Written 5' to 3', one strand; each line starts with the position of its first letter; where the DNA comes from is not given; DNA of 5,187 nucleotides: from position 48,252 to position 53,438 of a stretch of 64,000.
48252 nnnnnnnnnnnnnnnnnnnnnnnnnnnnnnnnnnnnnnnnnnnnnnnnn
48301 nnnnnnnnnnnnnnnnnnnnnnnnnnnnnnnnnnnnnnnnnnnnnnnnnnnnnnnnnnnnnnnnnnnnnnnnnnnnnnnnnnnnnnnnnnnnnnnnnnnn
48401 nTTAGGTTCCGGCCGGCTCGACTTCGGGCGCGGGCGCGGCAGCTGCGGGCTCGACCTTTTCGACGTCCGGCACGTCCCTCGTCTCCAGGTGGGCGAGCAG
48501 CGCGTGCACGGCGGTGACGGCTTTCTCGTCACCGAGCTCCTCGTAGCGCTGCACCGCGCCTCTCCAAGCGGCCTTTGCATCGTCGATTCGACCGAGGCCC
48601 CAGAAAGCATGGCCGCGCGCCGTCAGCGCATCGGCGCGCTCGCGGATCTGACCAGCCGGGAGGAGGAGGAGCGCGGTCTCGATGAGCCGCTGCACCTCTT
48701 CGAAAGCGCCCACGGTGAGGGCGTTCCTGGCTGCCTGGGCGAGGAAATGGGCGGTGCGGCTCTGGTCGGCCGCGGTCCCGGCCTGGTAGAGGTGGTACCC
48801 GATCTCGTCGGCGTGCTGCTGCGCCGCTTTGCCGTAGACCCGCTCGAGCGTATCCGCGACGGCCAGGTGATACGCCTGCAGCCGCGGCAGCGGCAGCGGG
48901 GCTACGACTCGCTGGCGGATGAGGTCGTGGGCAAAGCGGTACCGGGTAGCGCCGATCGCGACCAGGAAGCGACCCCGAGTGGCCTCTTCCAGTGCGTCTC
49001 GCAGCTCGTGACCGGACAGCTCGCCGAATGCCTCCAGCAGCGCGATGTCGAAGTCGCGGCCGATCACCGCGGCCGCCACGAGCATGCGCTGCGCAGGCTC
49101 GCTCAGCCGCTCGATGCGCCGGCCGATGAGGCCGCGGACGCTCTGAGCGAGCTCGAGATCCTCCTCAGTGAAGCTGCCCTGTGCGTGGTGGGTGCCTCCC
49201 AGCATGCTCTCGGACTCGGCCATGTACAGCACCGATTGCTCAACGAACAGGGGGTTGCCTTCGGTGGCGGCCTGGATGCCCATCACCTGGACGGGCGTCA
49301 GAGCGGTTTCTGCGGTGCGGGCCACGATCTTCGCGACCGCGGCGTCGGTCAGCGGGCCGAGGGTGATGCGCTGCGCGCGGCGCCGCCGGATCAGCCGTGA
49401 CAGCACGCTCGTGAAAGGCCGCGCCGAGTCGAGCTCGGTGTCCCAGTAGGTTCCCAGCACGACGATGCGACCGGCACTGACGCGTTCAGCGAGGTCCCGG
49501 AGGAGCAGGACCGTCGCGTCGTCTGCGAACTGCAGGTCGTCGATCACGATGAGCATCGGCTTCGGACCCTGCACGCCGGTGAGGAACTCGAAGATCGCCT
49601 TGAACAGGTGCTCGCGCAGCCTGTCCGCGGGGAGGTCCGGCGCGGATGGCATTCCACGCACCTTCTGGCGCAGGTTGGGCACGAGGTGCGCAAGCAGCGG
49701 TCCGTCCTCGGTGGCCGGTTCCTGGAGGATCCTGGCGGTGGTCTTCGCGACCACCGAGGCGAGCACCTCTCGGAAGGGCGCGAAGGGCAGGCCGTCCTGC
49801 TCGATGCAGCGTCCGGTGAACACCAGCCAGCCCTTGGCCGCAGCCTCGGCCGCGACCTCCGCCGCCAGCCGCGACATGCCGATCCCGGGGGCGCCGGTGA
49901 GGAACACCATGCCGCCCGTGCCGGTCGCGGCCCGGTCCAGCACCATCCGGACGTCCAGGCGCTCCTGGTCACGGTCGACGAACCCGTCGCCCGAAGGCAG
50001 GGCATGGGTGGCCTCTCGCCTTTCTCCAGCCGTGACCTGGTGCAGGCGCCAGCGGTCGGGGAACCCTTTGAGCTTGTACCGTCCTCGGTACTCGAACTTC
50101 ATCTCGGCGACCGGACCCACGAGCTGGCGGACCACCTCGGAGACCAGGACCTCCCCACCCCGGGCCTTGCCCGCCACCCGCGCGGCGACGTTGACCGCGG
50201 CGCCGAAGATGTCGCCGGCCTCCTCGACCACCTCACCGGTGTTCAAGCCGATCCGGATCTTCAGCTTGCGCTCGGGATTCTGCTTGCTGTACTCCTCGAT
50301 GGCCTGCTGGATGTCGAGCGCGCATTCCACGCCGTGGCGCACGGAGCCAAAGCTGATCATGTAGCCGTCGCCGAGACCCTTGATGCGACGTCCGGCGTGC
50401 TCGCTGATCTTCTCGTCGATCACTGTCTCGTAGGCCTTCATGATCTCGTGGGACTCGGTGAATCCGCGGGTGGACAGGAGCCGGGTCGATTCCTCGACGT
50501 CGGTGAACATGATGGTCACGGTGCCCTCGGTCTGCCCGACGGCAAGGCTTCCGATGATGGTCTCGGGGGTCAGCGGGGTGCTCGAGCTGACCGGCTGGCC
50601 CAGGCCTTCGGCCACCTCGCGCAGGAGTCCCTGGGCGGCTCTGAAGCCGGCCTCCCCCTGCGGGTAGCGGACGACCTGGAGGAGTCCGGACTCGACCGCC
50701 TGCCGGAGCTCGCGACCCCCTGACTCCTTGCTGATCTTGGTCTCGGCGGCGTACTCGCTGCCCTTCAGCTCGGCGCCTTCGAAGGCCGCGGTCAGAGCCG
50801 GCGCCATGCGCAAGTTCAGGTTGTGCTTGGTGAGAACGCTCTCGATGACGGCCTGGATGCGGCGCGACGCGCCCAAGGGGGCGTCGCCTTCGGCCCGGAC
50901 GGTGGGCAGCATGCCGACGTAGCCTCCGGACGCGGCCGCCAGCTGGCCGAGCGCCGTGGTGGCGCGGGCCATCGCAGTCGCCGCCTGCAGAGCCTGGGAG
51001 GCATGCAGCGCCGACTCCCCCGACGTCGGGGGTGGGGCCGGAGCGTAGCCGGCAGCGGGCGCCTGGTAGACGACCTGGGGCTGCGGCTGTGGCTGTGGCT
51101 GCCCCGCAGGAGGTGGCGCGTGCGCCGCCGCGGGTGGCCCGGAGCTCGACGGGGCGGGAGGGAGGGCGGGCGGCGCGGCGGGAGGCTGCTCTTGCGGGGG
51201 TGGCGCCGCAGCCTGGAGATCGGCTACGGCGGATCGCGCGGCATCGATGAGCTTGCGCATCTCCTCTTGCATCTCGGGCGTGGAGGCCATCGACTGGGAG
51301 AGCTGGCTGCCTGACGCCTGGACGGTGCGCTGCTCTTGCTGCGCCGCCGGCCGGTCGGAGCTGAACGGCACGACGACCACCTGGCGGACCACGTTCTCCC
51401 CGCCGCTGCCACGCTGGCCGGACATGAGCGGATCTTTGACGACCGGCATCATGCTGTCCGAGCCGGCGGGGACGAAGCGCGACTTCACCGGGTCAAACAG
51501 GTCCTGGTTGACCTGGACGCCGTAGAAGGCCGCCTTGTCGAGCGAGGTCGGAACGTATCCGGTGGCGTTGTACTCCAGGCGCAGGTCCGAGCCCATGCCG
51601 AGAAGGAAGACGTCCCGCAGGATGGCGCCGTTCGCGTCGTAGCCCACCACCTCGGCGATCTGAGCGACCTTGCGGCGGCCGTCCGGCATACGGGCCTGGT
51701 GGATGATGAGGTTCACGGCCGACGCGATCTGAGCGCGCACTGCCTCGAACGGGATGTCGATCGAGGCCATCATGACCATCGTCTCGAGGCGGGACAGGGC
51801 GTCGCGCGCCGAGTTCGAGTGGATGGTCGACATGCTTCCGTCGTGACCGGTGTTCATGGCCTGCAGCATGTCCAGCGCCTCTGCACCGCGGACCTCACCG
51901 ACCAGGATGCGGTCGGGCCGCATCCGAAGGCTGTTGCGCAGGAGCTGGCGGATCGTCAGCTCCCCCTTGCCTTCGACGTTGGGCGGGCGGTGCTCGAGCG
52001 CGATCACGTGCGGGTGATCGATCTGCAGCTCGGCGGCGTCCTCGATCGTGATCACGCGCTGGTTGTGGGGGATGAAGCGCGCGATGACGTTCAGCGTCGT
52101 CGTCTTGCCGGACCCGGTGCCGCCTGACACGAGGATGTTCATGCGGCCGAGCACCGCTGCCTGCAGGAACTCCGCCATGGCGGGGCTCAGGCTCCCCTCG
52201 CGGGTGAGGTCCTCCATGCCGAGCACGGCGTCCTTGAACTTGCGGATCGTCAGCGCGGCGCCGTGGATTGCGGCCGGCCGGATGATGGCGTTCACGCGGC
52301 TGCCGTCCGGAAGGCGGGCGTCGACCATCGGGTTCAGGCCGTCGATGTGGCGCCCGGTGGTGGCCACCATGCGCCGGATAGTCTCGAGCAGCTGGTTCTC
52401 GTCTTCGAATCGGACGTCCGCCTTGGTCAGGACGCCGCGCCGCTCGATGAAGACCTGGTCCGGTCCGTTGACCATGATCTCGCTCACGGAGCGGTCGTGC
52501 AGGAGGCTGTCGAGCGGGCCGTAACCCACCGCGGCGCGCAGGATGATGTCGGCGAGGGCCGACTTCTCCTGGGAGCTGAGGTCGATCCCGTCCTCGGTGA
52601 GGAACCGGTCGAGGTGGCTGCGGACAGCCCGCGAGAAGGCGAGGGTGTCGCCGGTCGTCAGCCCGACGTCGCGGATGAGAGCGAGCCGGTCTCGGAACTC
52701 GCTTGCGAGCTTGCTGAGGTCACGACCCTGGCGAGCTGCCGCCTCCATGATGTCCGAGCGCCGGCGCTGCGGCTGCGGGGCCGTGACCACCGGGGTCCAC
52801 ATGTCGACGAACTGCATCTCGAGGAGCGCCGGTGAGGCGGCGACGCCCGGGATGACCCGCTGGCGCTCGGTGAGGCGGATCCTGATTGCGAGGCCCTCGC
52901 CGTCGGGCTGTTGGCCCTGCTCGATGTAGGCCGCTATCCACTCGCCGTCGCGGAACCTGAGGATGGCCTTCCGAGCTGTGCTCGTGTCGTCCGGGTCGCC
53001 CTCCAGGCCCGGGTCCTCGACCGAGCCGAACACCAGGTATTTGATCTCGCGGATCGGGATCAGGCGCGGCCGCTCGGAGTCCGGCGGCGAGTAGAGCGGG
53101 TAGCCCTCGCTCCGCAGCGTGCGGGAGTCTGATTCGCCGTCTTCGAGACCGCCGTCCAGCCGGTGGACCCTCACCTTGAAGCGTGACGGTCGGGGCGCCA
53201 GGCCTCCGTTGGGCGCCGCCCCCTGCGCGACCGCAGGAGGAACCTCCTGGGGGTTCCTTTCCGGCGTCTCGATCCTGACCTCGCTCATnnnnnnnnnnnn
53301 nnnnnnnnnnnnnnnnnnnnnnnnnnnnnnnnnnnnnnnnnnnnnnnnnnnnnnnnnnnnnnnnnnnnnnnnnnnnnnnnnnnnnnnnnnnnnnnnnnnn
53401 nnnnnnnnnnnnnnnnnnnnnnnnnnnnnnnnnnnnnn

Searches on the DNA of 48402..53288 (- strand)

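Call 96: search_rna_families(sources=[L005, L007, L027, L004, L006, L080], threshold=gathering)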
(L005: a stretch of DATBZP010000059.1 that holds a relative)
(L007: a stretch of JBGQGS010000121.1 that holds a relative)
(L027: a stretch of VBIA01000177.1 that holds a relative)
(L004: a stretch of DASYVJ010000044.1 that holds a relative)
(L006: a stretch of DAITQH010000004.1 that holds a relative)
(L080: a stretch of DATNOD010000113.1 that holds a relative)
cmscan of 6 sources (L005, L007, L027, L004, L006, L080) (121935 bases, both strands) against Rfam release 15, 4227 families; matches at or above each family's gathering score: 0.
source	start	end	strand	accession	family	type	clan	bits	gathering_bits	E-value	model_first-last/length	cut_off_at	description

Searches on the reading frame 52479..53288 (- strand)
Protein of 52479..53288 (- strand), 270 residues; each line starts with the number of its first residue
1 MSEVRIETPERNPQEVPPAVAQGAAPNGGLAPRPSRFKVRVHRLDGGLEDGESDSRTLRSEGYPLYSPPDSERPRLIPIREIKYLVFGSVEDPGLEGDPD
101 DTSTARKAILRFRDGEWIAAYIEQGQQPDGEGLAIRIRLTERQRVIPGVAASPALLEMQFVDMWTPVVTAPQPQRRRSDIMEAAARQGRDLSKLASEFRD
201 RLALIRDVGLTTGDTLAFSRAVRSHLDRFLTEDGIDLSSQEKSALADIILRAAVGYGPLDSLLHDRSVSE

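Call 53: predict_structure(alignment_id=A3)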
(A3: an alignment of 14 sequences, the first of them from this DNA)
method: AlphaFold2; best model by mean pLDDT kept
length: 270 residues; sequences in the alignment: 14
mean_pLDDT: 62.5   pTM: 0.51
mean pLDDT of the five models: 62.5, 61.8, 55.6, 43.6, 42.4
residues with pLDDT >= 90: 18; 70-90: 79; 50-70: 99; < 50: 74
segments of 3 or more residues with pLDDT < 50: 1-32, 158-177, 204-215, 265-270
pLDDT, mean of each block of 10 residues (from residue 1): 34 30 40 75 85 89 87 88 85 75 64 59 60 79 80 58 35 45 58 57 48 49 69 70 65 58 46
secondary structure, 60 per line:
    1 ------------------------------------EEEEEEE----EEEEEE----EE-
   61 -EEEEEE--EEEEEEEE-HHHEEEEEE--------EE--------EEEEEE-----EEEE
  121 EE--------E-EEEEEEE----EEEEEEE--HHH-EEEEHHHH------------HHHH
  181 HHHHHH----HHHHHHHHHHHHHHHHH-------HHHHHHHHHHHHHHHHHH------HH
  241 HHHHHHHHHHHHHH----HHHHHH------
elements in order: E37-43 E48-53 E62-67 E70-77 E82-87 E106-111 E117-122 E133-139 E144-150 E157-160 H161-164 H177-186 H191-207 H215-232 H239-254 H259-264
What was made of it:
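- Tried and rejected: The AF2 model of residues 1-270 shows an all-beta domain with pLDDT 75-89 for residues 31-100 (call 53).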

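Call 55: fold_search(model_id=the predicted structure, library=pdb)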
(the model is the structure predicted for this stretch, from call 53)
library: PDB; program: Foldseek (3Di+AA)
matches with E <= 10: 458; with E <= 0.001: 0
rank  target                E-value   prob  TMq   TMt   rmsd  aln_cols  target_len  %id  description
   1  4qvz_B                3.7e-02  0.63  0.19  0.22  11.3       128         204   19  FMRP N-terminal domain (released 2014-12-03)
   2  6bhg_A                9.3e-02  0.21  0.14  0.17  13.3       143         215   13  Crystal structure of SETDB1 with a modified H3 peptide (released 2017-12-06)
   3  3h8z                  1.3e-01  0.33  0.15  0.31  12.7       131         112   11  The Crystal Structure of the Tudor Domains from FXR2 (released 2009-06-16)
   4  3tfk_C                2.0e-01  0.08  0.11  0.14  18.8       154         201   12  42F3-p4B10/H2-Ld (released 2011-12-07)
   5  6bhd_A                2.1e-01  0.16  0.17  0.20  13.2       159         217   14  Crystal structure of SETDB1 with a modified H3 peptide (released 2017-12-06)
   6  9cux                  2.5e-01  0.23  0.18  0.22  10.1       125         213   11  Crystal Structure of SETDB1 Tudor domain in complex with UNC100016 (released 2024-10-02)
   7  8a7f_A                2.5e-01  0.05  0.09  0.07  29.8       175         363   12  Crystal structure of a chimeric LOV-Histidine kinase SB2F1-I66R mutant (asymmetrical variant, trigonal form with long  (released 2024-01-10)
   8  6bhi_A                3.2e-01  0.21  0.19  0.23  10.5       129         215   12  Crystal structure of SETDB1 with a modified H3 peptide (released 2017-12-06)
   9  7zub_C                3.2e-01  0.06  0.13  0.12  20.5       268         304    8  Cryo-EM structure of the indirubin-bound Hsp90-XAP2-AHR complex (released 2022-11-23)
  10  6jie_A                3.4e-01  0.89  0.17  0.49   3.5        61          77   16  YaeO bound to Magnesium from Vibrio cholerae O395 (released 2019-12-11)
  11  5kh6                  3.4e-01  0.18  0.19  0.22  10.6       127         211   12  SETDB1 in complex with a fragment candidate (released 2016-09-21)
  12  6bhh_A                3.4e-01  0.12  0.15  0.18  11.9       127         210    9  Crystal structure of SETDB1 with a modified H3 peptide (released 2017-11-22)
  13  3met_B                3.6e-01  0.13  0.15  0.22  15.6       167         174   16  Crystal structure of SGF29 in complex with H3K4me2 (released 2010-04-28)
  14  6i8b_B                3.8e-01  0.10  0.16  0.20  14.5       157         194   12  Crystal structure of Spindlin1 in complex with the inhibitor VinSpinIn (released 2018-12-05)
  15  8a3u                  3.8e-01  0.06  0.10  0.08  28.9       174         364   11  Crystal structure of a chimeric LOV-Histidine kinase SB2F1 (symmetrical variant, trigonal form with short c-axis) (released 2023-12-20)
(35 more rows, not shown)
